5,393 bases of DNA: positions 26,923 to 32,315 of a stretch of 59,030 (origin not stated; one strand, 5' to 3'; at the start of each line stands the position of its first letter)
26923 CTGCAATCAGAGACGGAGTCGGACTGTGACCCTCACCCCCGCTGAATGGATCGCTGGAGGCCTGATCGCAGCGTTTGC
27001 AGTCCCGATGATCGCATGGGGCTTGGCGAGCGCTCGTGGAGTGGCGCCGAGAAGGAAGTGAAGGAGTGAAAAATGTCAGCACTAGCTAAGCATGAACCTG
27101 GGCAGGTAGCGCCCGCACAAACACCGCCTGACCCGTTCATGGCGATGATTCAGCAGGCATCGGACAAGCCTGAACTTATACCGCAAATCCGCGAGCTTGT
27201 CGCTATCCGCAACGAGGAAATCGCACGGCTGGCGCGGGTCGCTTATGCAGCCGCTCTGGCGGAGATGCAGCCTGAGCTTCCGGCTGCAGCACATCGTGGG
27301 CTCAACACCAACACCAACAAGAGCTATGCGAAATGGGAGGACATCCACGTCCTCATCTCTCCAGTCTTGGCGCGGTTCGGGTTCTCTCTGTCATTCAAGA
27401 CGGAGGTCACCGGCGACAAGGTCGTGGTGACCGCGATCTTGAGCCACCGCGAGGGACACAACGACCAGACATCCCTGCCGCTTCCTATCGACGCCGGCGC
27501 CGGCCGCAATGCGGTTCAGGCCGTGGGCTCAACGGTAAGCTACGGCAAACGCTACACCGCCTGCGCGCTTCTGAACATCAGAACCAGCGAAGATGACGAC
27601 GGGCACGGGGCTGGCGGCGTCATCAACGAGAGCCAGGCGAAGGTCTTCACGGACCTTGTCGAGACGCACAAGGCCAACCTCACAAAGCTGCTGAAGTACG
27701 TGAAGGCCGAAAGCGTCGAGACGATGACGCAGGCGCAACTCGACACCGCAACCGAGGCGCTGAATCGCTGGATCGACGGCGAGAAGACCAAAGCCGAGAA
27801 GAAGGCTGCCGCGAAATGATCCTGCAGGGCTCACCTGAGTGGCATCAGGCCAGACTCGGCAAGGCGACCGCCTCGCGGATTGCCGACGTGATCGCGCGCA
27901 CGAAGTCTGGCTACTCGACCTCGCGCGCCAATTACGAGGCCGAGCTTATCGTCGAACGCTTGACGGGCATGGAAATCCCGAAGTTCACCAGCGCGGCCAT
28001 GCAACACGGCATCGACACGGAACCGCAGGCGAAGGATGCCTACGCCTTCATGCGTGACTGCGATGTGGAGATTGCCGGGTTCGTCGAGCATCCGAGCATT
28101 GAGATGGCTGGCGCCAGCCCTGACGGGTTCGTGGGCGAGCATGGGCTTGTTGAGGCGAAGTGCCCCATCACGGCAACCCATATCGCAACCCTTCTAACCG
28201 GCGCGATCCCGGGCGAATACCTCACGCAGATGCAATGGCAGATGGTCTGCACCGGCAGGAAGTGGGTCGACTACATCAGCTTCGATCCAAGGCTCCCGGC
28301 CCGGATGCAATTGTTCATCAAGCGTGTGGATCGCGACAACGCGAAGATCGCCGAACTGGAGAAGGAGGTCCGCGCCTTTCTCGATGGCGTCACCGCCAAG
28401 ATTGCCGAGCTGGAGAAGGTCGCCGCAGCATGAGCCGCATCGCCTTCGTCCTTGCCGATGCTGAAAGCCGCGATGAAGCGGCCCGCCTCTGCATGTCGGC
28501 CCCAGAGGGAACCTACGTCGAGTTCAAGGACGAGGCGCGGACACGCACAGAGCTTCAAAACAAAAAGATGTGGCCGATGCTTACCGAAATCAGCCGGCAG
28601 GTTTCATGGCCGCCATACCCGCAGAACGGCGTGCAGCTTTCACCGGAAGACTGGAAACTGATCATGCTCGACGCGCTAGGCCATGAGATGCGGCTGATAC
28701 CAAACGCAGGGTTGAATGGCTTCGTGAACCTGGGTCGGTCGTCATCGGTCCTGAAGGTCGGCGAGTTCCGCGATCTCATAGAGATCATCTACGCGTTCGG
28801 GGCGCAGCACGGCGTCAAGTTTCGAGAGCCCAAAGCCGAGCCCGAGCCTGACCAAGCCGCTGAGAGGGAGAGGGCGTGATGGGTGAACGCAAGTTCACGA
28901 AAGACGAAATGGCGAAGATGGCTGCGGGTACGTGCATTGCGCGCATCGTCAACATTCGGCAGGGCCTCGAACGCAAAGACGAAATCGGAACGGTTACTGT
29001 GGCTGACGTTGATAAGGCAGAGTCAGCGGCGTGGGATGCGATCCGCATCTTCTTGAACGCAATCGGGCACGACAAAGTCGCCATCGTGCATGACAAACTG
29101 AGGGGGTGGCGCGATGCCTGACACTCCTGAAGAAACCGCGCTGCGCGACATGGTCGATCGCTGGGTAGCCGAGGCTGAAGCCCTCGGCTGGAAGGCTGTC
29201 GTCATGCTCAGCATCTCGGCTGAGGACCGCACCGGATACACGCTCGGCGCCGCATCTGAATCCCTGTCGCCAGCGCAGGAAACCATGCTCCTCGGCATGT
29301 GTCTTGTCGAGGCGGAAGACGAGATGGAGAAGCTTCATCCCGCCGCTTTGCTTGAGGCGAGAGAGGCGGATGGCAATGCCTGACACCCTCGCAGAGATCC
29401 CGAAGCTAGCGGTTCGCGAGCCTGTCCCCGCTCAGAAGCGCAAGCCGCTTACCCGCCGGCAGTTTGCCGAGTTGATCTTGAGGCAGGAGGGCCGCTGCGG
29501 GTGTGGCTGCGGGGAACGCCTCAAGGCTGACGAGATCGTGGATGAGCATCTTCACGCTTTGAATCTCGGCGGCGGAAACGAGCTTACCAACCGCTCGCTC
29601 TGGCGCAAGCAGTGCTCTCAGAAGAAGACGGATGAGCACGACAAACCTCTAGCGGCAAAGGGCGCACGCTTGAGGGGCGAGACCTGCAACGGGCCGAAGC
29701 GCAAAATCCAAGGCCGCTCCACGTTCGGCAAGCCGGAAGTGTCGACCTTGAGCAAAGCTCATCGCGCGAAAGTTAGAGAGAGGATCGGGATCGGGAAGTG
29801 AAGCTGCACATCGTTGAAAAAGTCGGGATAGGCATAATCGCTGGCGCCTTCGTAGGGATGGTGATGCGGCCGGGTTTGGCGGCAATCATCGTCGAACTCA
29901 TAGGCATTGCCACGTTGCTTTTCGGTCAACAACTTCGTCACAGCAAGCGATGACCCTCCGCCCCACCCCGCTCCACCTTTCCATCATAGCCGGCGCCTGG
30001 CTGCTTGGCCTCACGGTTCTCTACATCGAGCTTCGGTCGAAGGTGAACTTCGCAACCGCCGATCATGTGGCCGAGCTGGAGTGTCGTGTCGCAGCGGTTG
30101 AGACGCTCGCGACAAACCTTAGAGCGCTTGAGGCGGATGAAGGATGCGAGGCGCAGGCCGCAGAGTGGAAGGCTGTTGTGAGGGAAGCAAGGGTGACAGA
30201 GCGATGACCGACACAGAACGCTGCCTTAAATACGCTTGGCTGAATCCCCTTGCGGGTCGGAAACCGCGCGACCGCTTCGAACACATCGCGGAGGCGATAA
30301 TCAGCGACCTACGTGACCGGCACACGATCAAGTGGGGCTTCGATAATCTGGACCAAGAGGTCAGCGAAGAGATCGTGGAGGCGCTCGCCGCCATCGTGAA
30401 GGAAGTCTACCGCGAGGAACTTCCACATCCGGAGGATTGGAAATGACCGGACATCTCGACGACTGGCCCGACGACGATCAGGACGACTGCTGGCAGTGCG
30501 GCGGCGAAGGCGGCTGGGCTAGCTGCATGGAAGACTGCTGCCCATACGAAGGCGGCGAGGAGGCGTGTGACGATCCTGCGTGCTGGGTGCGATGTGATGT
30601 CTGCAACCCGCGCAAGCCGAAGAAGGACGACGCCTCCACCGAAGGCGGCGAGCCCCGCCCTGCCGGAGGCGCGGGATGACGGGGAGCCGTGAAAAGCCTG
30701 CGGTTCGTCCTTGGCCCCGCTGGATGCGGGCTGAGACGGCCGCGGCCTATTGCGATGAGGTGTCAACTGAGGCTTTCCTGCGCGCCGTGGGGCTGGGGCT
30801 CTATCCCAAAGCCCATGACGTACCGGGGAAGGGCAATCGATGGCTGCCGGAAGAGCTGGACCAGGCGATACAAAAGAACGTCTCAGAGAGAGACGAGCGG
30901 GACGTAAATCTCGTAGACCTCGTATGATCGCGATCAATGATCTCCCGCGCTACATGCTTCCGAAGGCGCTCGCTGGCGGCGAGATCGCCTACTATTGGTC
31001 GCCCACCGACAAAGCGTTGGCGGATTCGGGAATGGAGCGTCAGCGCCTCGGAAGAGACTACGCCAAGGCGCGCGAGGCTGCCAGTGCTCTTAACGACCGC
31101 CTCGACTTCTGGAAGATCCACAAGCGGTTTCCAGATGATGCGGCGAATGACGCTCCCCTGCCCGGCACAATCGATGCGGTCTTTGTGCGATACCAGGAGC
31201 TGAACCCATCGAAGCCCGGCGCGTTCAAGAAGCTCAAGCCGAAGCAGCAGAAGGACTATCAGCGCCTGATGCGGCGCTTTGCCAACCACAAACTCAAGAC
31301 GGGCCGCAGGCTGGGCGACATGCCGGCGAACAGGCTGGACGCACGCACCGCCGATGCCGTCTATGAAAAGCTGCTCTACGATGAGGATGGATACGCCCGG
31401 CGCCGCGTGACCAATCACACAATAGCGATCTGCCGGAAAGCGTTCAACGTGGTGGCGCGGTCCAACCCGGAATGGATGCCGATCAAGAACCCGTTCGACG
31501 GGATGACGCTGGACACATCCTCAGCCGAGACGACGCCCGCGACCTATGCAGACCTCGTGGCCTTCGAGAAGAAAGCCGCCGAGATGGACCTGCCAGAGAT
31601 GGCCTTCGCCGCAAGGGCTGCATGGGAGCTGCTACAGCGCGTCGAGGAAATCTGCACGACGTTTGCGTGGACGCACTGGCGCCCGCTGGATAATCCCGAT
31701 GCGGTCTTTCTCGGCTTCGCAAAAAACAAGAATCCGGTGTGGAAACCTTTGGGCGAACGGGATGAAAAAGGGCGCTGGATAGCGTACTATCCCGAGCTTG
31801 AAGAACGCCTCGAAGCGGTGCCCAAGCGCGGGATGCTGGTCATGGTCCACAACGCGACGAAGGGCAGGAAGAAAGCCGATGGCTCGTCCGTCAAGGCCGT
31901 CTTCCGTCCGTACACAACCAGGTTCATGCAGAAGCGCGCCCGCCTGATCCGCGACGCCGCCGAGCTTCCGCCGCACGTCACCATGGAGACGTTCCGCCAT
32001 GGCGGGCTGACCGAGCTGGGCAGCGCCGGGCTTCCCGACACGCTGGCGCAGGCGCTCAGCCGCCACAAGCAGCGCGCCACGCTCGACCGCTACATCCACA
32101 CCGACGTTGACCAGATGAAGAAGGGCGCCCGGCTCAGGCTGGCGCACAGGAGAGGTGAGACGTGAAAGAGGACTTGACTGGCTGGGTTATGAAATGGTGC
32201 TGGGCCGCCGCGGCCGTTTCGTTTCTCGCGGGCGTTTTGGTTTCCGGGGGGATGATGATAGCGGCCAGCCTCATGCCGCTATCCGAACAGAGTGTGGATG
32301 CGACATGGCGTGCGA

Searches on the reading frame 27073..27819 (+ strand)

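Call 112: search_protein_families(library=pfam, proteins=[window:27073-27819:+], max_evalue=0.001)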
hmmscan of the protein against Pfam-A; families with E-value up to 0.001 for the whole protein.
window:27073-27819:+ (248 aa): 1 family
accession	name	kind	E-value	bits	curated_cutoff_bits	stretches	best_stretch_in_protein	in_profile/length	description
PF04404.17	ERF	-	5.3e-18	65.9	25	1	59-181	2-130/153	ERF superfamily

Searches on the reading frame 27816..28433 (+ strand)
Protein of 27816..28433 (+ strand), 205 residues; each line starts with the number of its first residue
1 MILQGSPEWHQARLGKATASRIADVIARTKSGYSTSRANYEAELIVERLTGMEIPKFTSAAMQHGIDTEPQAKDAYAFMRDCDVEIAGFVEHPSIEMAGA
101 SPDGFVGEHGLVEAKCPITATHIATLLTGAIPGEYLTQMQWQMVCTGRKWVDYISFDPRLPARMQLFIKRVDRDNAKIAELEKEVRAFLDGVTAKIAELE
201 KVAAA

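Call 112: search_protein_families(library=pfam, proteins=[window:27816-28433:+], max_evalue=0.001)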
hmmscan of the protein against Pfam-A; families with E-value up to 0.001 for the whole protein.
window:27816-28433:+ (205 aa): 1 family
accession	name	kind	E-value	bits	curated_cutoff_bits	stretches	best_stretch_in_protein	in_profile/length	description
PF09588.16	YqaJ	-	7e-29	101.5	22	1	8-148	1-149/150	YqaJ-like viral recombinase domain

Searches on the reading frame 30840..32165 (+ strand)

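Call 112: search_protein_families(library=pfam, proteins=[window:30840-32165:+], max_evalue=0.001)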
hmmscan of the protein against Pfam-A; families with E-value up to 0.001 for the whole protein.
window:30840-32165:+ (441 aa): 1 family
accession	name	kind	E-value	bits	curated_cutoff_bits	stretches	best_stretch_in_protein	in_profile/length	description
PF00589.27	Phage_integrase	-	0.00014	22.1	27.1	1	356-422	103-169/172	Phage integrase family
